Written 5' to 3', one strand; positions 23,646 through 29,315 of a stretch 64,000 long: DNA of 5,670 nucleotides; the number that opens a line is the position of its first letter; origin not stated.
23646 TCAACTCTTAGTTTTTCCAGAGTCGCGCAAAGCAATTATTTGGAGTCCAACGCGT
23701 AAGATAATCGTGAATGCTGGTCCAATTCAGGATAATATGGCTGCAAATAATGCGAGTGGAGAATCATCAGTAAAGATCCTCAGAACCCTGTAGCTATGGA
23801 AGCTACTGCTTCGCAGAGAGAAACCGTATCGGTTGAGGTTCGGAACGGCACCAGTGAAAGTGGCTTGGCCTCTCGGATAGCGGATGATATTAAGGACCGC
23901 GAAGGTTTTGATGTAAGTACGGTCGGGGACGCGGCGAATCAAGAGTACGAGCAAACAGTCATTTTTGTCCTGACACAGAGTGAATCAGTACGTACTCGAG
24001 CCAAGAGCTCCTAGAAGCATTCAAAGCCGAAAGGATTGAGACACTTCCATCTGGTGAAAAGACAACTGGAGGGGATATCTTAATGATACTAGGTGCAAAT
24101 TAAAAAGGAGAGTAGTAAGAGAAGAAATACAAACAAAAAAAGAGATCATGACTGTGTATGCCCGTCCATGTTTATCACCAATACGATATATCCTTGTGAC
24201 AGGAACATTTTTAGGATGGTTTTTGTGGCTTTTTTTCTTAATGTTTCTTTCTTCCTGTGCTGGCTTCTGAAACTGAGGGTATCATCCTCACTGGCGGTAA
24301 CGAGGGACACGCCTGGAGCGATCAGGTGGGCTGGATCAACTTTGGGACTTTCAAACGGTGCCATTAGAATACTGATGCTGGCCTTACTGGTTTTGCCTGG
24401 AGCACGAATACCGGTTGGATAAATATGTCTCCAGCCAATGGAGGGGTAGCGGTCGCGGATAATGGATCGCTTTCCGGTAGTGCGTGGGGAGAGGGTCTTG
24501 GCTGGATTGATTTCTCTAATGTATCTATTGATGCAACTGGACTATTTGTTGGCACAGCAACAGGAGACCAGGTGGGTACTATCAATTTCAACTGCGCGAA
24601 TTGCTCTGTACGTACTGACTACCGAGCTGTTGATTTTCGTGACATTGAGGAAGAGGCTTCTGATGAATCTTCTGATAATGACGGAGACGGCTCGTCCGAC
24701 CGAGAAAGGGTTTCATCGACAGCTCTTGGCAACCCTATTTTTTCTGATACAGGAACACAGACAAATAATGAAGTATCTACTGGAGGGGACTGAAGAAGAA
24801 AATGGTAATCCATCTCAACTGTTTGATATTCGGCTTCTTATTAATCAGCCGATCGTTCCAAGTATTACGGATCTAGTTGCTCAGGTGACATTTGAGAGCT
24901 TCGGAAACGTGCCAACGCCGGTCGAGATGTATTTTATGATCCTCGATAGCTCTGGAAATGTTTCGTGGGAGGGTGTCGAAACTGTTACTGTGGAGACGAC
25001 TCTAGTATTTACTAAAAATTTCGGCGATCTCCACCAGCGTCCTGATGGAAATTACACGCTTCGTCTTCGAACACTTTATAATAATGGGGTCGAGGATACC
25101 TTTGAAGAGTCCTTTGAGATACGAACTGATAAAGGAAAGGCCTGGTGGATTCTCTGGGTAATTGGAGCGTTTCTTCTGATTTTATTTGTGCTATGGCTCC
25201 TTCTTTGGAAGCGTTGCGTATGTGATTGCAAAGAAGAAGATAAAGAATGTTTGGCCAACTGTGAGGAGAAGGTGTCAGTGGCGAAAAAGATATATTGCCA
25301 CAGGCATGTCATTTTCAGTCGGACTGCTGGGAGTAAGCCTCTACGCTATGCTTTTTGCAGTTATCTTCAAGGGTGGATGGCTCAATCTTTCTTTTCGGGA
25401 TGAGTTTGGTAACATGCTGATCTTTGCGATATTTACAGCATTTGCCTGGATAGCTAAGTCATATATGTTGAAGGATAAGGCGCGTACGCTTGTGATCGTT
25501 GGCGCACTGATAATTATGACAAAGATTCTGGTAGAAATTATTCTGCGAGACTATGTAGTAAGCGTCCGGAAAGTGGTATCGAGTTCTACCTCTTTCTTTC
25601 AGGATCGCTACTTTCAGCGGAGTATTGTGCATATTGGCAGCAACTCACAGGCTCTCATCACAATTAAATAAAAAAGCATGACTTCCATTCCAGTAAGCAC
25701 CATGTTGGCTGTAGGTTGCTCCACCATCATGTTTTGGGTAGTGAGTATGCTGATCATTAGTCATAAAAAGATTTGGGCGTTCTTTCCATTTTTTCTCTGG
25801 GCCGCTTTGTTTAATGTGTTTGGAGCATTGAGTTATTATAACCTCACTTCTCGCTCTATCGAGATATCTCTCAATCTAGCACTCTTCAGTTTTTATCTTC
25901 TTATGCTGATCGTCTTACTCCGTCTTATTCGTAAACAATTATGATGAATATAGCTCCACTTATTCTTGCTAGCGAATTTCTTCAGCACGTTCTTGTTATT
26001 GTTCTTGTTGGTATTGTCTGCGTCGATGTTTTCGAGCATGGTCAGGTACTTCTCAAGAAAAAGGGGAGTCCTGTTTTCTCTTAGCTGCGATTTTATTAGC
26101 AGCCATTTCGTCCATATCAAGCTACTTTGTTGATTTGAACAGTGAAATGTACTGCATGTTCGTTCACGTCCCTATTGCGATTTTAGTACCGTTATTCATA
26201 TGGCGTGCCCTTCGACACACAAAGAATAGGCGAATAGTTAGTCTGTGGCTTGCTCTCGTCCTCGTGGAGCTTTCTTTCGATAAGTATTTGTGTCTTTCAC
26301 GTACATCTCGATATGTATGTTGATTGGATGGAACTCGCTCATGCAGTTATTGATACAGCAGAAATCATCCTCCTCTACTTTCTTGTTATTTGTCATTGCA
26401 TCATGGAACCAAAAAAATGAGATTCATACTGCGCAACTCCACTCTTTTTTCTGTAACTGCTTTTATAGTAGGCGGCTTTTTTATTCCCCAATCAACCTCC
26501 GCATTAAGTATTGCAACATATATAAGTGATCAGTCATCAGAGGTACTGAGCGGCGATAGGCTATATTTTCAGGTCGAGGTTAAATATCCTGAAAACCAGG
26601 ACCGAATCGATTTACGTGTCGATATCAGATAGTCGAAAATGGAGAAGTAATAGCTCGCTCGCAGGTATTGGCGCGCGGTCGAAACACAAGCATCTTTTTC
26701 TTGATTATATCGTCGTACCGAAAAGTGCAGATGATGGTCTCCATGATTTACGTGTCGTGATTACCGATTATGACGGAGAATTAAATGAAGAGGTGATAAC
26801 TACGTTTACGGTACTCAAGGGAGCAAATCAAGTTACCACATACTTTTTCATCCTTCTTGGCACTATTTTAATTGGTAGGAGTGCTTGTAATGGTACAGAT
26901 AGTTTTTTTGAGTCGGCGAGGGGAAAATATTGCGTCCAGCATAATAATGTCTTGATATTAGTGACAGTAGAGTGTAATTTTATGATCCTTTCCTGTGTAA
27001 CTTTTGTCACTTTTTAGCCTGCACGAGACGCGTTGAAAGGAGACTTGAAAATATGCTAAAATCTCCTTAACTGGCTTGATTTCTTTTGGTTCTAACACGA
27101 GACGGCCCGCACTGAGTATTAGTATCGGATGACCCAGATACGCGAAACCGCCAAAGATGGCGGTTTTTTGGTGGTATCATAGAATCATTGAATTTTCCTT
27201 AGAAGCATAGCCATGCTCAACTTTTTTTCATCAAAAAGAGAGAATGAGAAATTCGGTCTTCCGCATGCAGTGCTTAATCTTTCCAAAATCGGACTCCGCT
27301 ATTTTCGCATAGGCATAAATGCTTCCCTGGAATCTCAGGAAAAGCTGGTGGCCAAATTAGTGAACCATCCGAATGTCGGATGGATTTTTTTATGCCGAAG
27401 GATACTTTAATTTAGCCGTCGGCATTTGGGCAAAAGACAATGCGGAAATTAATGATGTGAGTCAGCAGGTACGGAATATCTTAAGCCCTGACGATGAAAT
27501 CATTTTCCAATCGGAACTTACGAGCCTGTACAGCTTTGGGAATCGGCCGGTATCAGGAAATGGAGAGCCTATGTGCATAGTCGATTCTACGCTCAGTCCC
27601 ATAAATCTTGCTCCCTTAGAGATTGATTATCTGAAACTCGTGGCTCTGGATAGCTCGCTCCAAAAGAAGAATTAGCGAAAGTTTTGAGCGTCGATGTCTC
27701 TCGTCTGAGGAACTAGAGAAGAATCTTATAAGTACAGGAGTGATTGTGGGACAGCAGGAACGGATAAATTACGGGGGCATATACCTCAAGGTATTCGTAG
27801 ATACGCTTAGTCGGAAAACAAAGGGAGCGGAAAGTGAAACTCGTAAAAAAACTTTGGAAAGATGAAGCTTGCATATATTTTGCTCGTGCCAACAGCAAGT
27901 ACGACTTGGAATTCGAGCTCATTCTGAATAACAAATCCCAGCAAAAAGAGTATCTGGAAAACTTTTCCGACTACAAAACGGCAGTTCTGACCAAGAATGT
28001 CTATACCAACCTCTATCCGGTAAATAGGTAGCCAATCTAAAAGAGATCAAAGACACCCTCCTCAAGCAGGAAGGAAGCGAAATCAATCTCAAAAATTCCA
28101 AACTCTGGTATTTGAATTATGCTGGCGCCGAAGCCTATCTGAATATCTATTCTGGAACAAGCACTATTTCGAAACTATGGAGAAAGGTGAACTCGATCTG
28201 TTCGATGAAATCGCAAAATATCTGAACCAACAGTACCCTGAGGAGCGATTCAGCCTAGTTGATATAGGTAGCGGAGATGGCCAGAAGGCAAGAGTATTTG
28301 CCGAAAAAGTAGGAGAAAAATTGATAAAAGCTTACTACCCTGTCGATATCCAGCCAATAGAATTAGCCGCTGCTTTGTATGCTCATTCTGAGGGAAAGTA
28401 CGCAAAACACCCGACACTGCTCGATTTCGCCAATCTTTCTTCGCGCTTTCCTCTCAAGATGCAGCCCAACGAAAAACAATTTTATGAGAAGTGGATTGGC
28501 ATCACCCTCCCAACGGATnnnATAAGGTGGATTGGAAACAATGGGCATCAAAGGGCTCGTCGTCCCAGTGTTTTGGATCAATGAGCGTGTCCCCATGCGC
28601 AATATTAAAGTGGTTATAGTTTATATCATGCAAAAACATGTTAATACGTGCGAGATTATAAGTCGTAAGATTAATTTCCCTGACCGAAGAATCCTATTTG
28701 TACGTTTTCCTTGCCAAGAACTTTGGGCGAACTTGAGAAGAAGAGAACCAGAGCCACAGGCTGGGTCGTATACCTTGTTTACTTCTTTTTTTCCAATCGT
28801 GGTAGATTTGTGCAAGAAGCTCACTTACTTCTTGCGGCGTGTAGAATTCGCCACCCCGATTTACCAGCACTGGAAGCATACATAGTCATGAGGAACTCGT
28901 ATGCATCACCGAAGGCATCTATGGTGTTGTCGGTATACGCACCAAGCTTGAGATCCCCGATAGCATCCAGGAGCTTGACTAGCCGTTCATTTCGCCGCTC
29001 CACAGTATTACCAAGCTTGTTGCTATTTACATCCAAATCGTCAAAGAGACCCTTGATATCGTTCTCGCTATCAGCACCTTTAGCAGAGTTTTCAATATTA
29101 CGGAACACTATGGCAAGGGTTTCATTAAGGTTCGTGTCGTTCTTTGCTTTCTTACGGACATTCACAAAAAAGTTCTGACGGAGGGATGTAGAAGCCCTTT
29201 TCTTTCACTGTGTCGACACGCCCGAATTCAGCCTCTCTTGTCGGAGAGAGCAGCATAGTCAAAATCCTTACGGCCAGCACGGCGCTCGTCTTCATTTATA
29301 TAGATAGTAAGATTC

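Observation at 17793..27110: Two direct copies of a 114-nt element bracket a 9.2-kb AT-rich segment starting right after the DGR RT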

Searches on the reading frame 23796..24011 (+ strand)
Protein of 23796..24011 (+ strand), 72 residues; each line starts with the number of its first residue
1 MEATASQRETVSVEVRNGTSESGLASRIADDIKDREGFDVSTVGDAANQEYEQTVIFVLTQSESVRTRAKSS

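Call 52: search_protein_families(library=pfam, proteins=[window:23796-24011:+], max_evalue=0.01)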
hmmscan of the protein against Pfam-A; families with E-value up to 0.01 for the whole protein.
window:23796-24011:+ (72 aa): 1 family
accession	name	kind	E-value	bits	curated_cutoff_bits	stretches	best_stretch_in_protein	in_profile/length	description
PF13399.11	LytR_C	-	3.2e-10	41.2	22.2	1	10-61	1-48/86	LytR cell envelope-related transcriptional attenuator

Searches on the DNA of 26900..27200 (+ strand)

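Call 13: search_rna_families(source=window, start=26900, end=27200, threshold=evalue, max_evalue=10)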
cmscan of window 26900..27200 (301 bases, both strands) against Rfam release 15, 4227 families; matches with E-value up to 10: 3.
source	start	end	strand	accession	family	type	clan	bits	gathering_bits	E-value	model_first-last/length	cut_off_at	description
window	27111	27200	+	RF01770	rimP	Cis-reg; leader;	-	19.8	47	0.56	1-102/102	no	Gammaprotebacteria rimP leader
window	26981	27087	+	RF01859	Phe_leader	Cis-reg; leader;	-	15.8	55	3.7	1-125/125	no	Phenylalanine leader peptide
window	27115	27172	+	RF00106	RNAI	Gene; antisense;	-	15.7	47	1.3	1-102/102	no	RNAI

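Call 58: search_dna_similar(query=window:26960-27140:+, collection=phages, mode=distant, max_evalue=0.01)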
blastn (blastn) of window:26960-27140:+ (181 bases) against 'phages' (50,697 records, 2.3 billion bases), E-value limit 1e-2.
No match.

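Call 59: search_dna_similar(query=window:26960-27140:+, collection=plasmids, mode=distant, max_evalue=0.01)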
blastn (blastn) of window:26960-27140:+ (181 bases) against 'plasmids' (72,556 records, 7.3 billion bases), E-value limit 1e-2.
No match.

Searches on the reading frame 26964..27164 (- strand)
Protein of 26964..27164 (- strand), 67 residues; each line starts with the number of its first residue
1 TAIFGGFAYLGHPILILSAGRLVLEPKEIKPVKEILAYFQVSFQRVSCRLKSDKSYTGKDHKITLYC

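Call 84: search_protein_representatives(protein=window:26964-27164:-)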
Query: 67 residues. Proteins with E-value up to 0.001 (for the whole library): 3; up to 1e-10: 0; up to 1e-30: 0. The best 3 are listed.
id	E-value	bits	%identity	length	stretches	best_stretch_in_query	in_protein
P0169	3.7e-06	43.2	66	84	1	14-51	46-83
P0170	2.1e-05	40.9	64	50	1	16-57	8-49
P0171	5.3e-05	39.6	30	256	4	21-51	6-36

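Call 86: list_cluster_members(proteins=[P0169, P0170])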
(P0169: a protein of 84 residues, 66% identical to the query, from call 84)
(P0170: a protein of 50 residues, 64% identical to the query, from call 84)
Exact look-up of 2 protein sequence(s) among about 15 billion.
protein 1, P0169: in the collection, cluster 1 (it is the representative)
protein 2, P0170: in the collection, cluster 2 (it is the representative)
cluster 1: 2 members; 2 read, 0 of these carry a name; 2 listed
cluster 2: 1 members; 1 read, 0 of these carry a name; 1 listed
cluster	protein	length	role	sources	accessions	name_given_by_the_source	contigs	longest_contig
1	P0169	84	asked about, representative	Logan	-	-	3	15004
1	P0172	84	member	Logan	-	-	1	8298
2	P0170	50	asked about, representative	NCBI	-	-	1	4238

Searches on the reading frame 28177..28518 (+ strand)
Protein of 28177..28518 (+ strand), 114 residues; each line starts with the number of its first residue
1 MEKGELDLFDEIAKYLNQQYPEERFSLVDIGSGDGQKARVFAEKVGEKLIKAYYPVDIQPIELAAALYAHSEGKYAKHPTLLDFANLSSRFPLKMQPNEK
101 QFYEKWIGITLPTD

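Call 52: search_protein_families(library=pfam, proteins=[window:28177-28518:+], max_evalue=0.01)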
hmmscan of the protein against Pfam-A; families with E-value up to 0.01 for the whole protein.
window:28177-28518:+ (114 aa): 1 family
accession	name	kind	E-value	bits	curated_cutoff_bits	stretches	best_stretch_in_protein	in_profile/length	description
PF10017.15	Methyltransf_33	-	2.2e-07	30.7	23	1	4-86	44-126/304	Histidine-specific methyltransferase, SAM-dependent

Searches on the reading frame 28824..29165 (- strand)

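Call 52: search_protein_families(library=pfam, proteins=[window:28824-29165:-], max_evalue=0.01)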
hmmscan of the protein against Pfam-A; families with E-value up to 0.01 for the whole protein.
window:28824-29165:- (114 aa): 2 families
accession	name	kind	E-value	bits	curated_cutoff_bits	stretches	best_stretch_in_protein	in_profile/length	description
PF02384.22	N6_Mtase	-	0.00079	19.3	20.4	1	81-104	2-25/311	N-6 DNA Methylase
PF12161.14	HsdM_N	-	0.00087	20.4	24.5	1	8-69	81-135/135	HsdM N-terminal domain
